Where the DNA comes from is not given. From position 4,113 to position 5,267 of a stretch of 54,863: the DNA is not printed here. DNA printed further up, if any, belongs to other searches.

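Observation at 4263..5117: Orphan truncated [FeFe]-hydrogenase H-domain homologue lacking the proton-relay cysteine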

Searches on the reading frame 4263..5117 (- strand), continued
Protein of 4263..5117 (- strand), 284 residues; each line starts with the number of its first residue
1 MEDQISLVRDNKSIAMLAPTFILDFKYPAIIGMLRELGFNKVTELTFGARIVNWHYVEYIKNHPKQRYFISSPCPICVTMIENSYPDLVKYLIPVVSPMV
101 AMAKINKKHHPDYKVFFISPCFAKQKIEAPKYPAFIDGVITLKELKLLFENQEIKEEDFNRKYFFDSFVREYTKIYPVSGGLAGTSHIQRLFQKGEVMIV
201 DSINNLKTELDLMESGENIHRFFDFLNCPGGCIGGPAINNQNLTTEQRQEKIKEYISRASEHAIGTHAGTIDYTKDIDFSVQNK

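Call 27: find_related_loci(query=A1, collection=genome_contigs, flank=10000)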
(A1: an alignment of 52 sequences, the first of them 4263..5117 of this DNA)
Query A1 (284 aa) in genome_contigs; peptide patterns used: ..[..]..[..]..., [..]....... (x = any residue, [..] = any of these).
105 stretches matched a pattern; 90 encode a relative of the query (tblastn E <= 1e-3); the best 80 are kept; 79 distinct loci.
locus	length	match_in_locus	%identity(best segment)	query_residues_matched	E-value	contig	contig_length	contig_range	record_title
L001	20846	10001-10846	83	1-282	2e-163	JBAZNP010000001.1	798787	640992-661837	MAG: Patescibacteria group bacterium isolate SO_2017_LW4_72 scaffold_15_c1_LW137-91_2017, whole genome shotgun sequence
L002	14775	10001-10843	61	1-281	4e-126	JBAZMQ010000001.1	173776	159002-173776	MAG: Patescibacteria group bacterium isolate SO_2017_LW4_47 scaffold_273_c1_LW137-91_2017, whole genome shotgun sequence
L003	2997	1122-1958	63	1-279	1e-130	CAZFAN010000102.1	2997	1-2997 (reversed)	MAG TPA_asm: uncultured Candidatus Saccharibacteria bacterium isolate binchicken_co212_61 genome assembly, contig: NODE_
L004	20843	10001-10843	61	1-281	5e-125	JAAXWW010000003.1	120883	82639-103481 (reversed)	MAG: Candidatus Moraniibacteriota bacterium isolate W9_Combined_metabat2_046 W9_Combined_metabat2_046_NODE_81, whole gen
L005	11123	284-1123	61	1-281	5e-120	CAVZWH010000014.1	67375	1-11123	MAG: Candidatus Staskawiczbacteria bacterium isolate MFD02138.bin.1.79 genome assembly, contig: contig_135416, whole gen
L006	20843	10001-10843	60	1-282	1e-119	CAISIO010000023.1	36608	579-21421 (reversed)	MAG: Candidatus Staskawiczbacteria bacterium isolate MJ-time_bin-6037 genome assembly, contig: bin-6037:23/45, whole gen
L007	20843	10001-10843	59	1-281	4e-119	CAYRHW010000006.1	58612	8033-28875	MAG TPA_asm: uncultured Candidatus Saccharibacteria bacterium isolate SRP178699_co1_611 genome assembly, contig: NODE_43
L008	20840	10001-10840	59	1-281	2e-117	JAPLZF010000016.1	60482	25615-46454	MAG: Candidatus Staskawiczbacteria bacterium isolate LacPavin_0920_WC90_MAG_38_16 LacPavin_0920_WC90_scaffold_1093815, w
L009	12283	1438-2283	58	1-282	1e-116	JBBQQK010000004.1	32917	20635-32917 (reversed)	MAG: Patescibacteria group bacterium isolate Co_metawrap_1577 Cmw_1577_k141_17215610_length_32917_cov_9.9978, whole geno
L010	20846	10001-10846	57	1-282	1e-115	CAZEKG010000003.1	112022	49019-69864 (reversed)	MAG TPA_asm: uncultured Gammaproteobacteria bacterium isolate SRP170004_co1_594 genome assembly, contig: NODE_182_length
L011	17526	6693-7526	58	1-279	3e-115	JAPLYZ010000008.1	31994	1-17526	MAG: Candidatus Staskawiczbacteria bacterium isolate LacPavin_0920_WC70_MAG_39_33 LacPavin_0920_WC70_scaffold_644951, wh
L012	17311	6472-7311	59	1-281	8e-115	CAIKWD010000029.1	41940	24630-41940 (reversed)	Candidatus Staskawiczbacteria bacterium isolate MJ-time_bin-8344 genome assembly, contig: bin-8344:29/31, whole genome s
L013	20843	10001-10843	58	1-282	1e-113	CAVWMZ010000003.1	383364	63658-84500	MAG: Candidatus Staskawiczbacteria bacterium isolate MFD01223.bin.2.87 genome assembly, contig: contig_24919, whole geno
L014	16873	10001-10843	56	2-282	5e-113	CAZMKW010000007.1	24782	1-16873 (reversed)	MAG TPA_asm: uncultured Candidatus Saccharibacteria bacterium isolate SRP178699_co1_461 genome assembly, contig: NODE_22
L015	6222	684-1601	53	1-282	2e-112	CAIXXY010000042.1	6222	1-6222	Candidatus Staskawiczbacteria bacterium isolate AlinenSediments_bin-5022 genome assembly, contig: bin-5022:42/66, whole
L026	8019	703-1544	66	1-281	4e-104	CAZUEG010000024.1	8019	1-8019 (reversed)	MAG TPA_asm: uncultured Candidatus Saccharibacteria bacterium isolate binchicken_co387_178 genome assembly, contig: NODE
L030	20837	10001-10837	43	5-284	7e-67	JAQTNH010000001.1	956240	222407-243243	MAG: Candidatus Nanoarchaeia archaeon isolate STA_6 NODE_3_length_956240_cov_8.774269_Sandtown_A, whole genome shotgun s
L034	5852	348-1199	42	4-282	3e-63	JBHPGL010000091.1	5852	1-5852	Nanoarchaeota archaeon isolate SAG AM-311-M09 NODE_91_length_5852_cov_32.071761, whole genome shotgun sequence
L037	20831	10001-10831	40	10-282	3e-60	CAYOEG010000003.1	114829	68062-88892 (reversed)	MAG TPA_asm: uncultured Candidatus Saccharibacteria bacterium isolate SRP294416_co1_479 genome assembly, contig: NODE_13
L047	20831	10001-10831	40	9-275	2e-58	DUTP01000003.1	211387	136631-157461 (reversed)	MAG TPA_asm: Candidatus Dojkabacteria bacterium isolate AS05jafATM_89 37780_AS05, whole genome shotgun sequence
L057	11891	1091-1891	42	7-279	8e-57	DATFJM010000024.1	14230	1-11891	MAG TPA_asm: Candidatus Nanoarchaeia archaeon isolate SMAG_U9144 k141_529961, whole genome shotgun sequence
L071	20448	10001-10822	41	9-279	5e-54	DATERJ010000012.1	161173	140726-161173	MAG TPA_asm: Candidatus Dojkabacteria bacterium isolate SMAG_U9070 k141_136584, whole genome shotgun sequence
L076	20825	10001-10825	38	9-279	8e-53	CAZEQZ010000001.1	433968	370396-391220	MAG TPA_asm: uncultured Candidatus Saccharibacteria bacterium isolate SRP241326_co3_95 genome assembly, contig: NODE_5_l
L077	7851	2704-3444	43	7-264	4e-52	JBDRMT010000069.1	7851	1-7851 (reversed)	MAG: archaeon isolate MEGAHIT-group-1.845 k141_10241092, whole genome shotgun sequence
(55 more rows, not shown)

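Call 34: predict_structure(alignment_id=A1)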
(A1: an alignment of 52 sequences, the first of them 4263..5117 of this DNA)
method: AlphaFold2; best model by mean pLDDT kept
length: 284 residues; sequences in the alignment: 52
mean_pLDDT: 89.1   pTM: 0.89
mean pLDDT of the five models: 89.1, 86.4, 85.9, 84.3, 83.7
residues with pLDDT >= 90: 199; 70-90: 53; 50-70: 27; < 50: 5
segments of 3 or more residues with pLDDT < 50: 265-268
pLDDT, mean of each block of 10 residues (from residue 1): 92 95 94 97 89 91 96 93 97 95 93 97 96 97 98 95 74 64 69 91 94 96 91 91 93 86 55 85 64
secondary structure, 60 per line:
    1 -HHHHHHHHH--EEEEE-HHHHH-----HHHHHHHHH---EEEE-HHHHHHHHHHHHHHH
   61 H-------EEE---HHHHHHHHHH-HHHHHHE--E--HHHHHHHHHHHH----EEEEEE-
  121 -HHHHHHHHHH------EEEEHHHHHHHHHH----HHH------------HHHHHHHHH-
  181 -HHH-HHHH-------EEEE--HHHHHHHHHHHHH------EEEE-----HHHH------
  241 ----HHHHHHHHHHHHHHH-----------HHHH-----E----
elements in order: H2-10 E13-17 H19-23 H29-37 E41-44 H46-61 E69-71 H75-84 H86-91 H98-109 E114-119 H122-131 E138-141 H142-151 H171-179 H186-189 E197-200 H203-215 E222-225 H231-234 H245-259 H271-274

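Call 40: search_protein_representatives(protein=window:4263-5117:-)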
Query: 284 residues. Proteins with E-value up to 0.001 (for the whole library): 2200; up to 1e-10: 1160; up to 1e-30: 42. The best 150 are listed.
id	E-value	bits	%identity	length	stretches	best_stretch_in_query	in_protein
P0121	5.7e-77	275.2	49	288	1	5-267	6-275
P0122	4.0e-69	249.5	46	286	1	9-273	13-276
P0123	9.0e-61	222.0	43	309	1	10-281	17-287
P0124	3.4e-58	213.6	46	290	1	11-280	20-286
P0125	7.8e-58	212.4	46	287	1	5-280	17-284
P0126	6.8e-56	206.1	41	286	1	6-280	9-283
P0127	1.9e-55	204.6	41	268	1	6-257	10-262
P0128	2.1e-55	204.5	43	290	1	11-280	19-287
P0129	4.8e-55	203.3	41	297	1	5-280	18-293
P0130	1.3e-54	201.9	49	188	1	100-279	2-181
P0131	3.1e-52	194.0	43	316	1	12-281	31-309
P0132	2.3e-51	191.2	40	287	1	10-280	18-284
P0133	4.3e-50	187.0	40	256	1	13-253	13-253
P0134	1.5e-49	185.2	38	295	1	2-279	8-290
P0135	1.8e-49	184.9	40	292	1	5-260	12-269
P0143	2.6e-38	148.4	36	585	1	8-268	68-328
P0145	1.1e-37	146.4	38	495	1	9-261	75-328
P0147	6.2e-37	143.8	33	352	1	10-280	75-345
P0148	1.0e-36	143.1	37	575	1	12-261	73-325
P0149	1.8e-35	139.1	36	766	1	10-255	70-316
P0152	1.2e-33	133.0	35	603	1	9-267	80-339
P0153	1.2e-32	129.7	33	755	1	9-263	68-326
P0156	1.4e-31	126.3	35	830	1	13-241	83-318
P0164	2.0e-30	122.5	35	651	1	14-260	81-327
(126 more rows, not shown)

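Call 41: fold_search(model_id=the predicted structure, library=pdb)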
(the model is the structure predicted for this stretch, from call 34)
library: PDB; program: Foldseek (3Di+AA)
matches with E <= 10: 878; with E <= 0.001: 73
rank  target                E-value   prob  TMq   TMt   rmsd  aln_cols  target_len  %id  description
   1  6ttl_A                1.6e-14  1.00  0.78  0.49   4.8       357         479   22  crystal structure of [FeFe]-hydrogenase CbA5H (partial) from Clostridium beijerinckii in Hinact state (released 2020-12-09)
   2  8zqd_A                2.2e-14  1.00  0.80  0.39   4.3       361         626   20  Anaerobically isolated active [FeFe]-hydrogenase CbA5H (released 2025-01-01)
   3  2n0s_MODEL_1_A        1.3e-13  1.00  0.73  0.53   7.0       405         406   18  HADDOCK model of ferredoxin and [FeFe] hydrogenase complex (released 2015-06-24)
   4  7p8n_a                2.0e-13  1.00  0.78  0.36   3.5       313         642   18  TmHydABC- T. maritima hydrogenase with bridge closed (released 2022-09-14)
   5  3lx4_A                2.5e-13  1.00  0.71  0.51   5.3       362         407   18  Stepwise [FeFe]-hydrogenase H-cluster assembly revealed in the structure of HydA(deltaEFG) (released 2010-04-28)
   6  8a6t_A                3.0e-13  1.00  0.78  0.40   4.0       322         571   20  Cryo-EM structure of the electron bifurcating Fe-Fe hydrogenase HydABC complex from Thermoanaerobacter kivui in the re (released 2023-02-15)
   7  9f46_A                3.5e-13  1.00  0.75  0.37   4.2       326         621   20  crystal structure of apo-[FeFe]-hydrogenase CbA5H from Clostridium beijerinckii (released 2024-12-18)
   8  6gly_B                4.2e-13  1.00  0.74  0.40   5.2       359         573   19  [FeFe]-hydrogenase CpI from Clostridium pasteurianum, variant C299A (released 2018-11-07)
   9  7p5h_A                4.4e-13  1.00  0.77  0.41   3.4       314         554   18  TmHydABC- D2 map (released 2022-09-14)
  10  6yf4_B                4.4e-13  1.00  0.75  0.40   5.3       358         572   19  [FeFe]-hydrogenase I from Clostridium pasteurianum (CpI), variant E279D (released 2020-09-02)
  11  9f46_B                4.7e-13  1.00  0.75  0.37   5.0       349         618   19  crystal structure of apo-[FeFe]-hydrogenase CbA5H from Clostridium beijerinckii (released 2024-12-18)
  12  6gm5                  4.7e-13  1.00  0.69  0.50   7.0       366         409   19  [FeFe]-hydrogenase HydA1 from Chlamydomonas reinhardtii,variant E141A (released 2018-11-07)
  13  4r0v_A                5.0e-13  1.00  0.72  0.51   6.2       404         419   18  [FeFe]-hydrogenase Oxygen Inactivation is Initiated by the Modification and Degradation of the H cluster 2Fe Subcluste (released 2015-01-28)
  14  6gm6                  5.6e-13  1.00  0.72  0.52   4.2       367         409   19  [FeFe]-hydrogenase HydA1 from Chlamydomonas reinhardtii,variant E141Q (released 2018-11-07)
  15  7qhf_B                7.0e-13  1.00  0.73  0.39   5.0       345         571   20  [FeFe]-hydrogenase I from Clostridium pasteurianum (CpI), variant G302S (released 2023-09-27)
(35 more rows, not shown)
